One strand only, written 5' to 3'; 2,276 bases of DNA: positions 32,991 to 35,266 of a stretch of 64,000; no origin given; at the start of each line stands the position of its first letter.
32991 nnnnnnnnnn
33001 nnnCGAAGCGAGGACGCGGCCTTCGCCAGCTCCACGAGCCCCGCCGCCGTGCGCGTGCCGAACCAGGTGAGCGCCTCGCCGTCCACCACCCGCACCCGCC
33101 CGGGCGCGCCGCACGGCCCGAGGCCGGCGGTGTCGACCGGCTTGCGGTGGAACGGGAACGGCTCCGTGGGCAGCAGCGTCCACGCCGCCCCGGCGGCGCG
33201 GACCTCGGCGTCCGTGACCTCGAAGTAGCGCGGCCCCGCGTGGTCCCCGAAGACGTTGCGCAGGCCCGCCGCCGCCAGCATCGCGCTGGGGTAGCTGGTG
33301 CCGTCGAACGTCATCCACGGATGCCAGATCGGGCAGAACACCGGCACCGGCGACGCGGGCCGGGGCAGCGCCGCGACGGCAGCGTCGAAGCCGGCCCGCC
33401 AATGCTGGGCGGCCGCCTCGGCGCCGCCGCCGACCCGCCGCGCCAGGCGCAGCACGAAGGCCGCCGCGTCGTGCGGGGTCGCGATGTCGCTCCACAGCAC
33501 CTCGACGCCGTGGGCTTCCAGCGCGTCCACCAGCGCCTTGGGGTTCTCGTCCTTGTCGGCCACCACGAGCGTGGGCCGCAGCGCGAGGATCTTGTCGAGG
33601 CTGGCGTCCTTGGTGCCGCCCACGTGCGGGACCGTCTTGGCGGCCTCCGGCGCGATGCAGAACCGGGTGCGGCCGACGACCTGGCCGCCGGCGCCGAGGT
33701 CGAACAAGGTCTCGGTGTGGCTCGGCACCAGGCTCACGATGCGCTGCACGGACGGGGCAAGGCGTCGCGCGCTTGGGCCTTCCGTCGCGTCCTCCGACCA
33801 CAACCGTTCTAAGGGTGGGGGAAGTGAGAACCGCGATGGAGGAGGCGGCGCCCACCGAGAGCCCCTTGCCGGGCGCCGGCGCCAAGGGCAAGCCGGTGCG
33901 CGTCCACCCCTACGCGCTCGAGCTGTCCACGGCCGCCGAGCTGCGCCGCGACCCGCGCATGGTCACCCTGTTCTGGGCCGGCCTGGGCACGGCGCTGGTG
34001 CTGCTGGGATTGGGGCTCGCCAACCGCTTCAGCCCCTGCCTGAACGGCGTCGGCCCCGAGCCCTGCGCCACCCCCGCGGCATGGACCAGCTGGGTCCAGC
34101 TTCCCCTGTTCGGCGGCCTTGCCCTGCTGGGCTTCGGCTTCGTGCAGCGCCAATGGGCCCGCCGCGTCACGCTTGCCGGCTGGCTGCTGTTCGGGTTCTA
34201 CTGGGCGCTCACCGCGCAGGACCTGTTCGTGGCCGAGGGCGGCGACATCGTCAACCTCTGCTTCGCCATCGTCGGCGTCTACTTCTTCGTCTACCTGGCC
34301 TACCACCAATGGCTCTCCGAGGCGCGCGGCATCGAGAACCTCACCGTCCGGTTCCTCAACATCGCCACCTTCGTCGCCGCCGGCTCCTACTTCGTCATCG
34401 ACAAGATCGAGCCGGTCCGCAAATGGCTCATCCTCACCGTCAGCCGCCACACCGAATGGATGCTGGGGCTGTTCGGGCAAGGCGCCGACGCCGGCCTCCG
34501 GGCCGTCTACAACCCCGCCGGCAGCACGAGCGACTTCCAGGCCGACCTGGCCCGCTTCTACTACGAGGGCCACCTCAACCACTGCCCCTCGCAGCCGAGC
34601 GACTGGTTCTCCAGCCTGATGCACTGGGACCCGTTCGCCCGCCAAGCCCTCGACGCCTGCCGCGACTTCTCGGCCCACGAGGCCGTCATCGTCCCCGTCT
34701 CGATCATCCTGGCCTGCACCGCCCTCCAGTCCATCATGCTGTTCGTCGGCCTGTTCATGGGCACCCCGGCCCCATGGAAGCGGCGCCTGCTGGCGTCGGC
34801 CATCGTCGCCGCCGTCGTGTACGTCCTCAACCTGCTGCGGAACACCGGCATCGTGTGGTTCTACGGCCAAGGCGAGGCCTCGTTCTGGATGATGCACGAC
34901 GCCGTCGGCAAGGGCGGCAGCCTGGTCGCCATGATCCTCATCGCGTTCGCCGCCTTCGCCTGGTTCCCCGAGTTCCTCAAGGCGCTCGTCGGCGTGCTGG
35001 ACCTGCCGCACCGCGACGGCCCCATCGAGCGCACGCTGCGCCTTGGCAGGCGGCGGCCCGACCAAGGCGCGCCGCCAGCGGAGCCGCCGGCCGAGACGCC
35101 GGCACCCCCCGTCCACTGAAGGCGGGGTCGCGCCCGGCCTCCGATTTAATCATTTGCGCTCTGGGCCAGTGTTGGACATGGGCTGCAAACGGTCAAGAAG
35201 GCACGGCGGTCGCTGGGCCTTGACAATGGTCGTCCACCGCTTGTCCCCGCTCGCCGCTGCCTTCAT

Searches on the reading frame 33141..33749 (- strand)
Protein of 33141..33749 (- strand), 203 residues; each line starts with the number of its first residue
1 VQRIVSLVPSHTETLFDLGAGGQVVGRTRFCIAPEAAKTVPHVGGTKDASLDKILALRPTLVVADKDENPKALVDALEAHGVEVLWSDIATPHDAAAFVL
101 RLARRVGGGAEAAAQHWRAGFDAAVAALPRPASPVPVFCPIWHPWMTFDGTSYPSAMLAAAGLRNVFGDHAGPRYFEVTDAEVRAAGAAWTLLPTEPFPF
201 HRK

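Call 12: search_protein_families(library=ncbifam, proteins=[window:33141-33749:-], max_evalue=0.01)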
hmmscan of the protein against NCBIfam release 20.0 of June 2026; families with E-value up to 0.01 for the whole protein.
window:33141-33749:- (203 aa): 3 families
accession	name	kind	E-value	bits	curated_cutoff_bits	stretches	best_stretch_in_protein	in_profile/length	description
NF038402.1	TroA_like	subfamily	4.2e-30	105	30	1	3-201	1-193/219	helical backbone metal receptor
NF002894.0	PRK03379.1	equivalog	1.8e-16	60.1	234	1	2-171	24-193/266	vitamin B12 ABC transporter substrate-binding protein BtuF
TIGR04281.1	peripla_PGF_1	equivalog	5.6e-09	35.6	325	1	3-182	23-203/330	PGF-CTERM-anchored ABC transporter substrate-binding protein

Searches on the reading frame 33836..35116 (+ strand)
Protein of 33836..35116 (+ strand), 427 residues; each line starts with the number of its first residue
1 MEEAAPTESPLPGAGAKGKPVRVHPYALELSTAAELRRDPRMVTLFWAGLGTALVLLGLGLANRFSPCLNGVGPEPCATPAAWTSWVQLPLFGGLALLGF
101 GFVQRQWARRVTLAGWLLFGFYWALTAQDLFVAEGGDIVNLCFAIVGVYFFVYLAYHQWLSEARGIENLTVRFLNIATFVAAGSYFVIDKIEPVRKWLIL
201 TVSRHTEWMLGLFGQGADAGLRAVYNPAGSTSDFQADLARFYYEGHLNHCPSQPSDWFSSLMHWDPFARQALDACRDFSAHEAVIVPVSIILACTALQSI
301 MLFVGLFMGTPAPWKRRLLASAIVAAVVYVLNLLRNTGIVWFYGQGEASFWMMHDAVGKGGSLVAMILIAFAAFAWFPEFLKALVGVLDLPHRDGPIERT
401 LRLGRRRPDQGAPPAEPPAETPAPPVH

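Call 12: search_protein_families(library=ncbifam, proteins=[window:33836-35116:+], max_evalue=0.01)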
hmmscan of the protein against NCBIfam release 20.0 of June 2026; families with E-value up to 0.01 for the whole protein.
window:33836-35116:+ (427 aa): 9 families
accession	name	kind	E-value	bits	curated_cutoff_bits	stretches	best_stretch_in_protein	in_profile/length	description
TIGR04125.1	exosort_PGF_TRM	exception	1e-35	123.5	75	2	286-390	142-262/271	archaeosortase A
TIGR04178.1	exo_archaeo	signature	3e-16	59.5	23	1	288-378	1-96/97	exosortase/archaeosortase family protein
NF041736.1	archaeo_artH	equivalog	2.3e-08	34.2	200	1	173-385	19-189/202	archaeosortase H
NF046081.1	exosort_XrtX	exception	2.3e-06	27.6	170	1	288-345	73-130/168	exosortase X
NF045528.1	heimosortase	equivalog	3.1e-06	27.3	130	1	289-369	87-175/199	heimdallarchaeosortase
NF033505.2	paceosortase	exception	6.8e-06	26.3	80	1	287-377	57-148/167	pacearchaeosortase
TIGR04124.1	archaeo_artE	exception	4e-05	23.7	95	1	288-376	63-147/153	archaeosortase family protein ArtE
TIGR04177.1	exosort_XrtH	exception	0.00021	21.3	86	1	287-369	65-146/158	exosortase H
TIGR04156.1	cyanoexo_CrtB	exception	0.0037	16.8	300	1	318-371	209-261/280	cyanoexosortase B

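Call 42: find_related_loci(query=window:33836-35116:+, collection=genome_contigs, flank=10000)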
Query window:33836-35116:+ (427 aa) in genome_contigs; peptide patterns used: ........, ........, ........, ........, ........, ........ (x = any residue, [..] = any of these).
60 stretches matched a pattern; 8 encode a relative of the query (tblastn E <= 1e-3); 8 distinct loci.
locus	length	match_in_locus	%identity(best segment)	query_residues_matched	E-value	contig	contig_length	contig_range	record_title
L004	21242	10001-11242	61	2-408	2e-158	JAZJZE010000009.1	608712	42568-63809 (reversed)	MAG: bacterium isolate ADI_H2L1_1_122_18_3-bin012 ADIH2L11_B012_0_000000000009, whole genome shotgun sequence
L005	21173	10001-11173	65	15-408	4e-153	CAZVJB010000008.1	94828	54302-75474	MAG TPA_asm: uncultured Halobacteriales archaeon isolate SRP136066_co1_11 genome assembly, contig: NODE_121_length_94828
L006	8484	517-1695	60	15-409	2e-141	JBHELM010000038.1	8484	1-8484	MAG: Thermoplasmatota archaeon isolate S2_bin.14.orig S2_k141_4090289, whole genome shotgun sequence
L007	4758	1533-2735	60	19-413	4e-133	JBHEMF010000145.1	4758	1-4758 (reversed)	MAG: Thermoplasmatota archaeon isolate S2_bin.54.strict S2_NODE_145, whole genome shotgun sequence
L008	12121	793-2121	49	3-413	7e-120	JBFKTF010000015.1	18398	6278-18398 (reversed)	MAG: Thermoplasmatota archaeon isolate Mix_sand23.2022.09.G.3 k141_64946_length_18398_cov_10.1709, whole genome shotgun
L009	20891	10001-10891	33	92-418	7e-38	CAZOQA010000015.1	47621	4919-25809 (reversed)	MAG TPA_asm: uncultured Thermoplasmatales archaeon isolate binchicken_co207_141 genome assembly, contig: NODE_433_length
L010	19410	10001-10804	26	114-407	1e-13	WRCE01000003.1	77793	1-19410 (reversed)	MAG: Candidatus Methanimicrococcus labiotermitis isolate Lab288P3_bin112 Ga0123353_10000190, whole genome shotgun sequen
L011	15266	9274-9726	34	241-390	5e-13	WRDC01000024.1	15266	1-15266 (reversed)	MAG: Methanimicrococcus sp. isolate Lab288P3bin190 Ga0123353_10006885, whole genome shotgun sequence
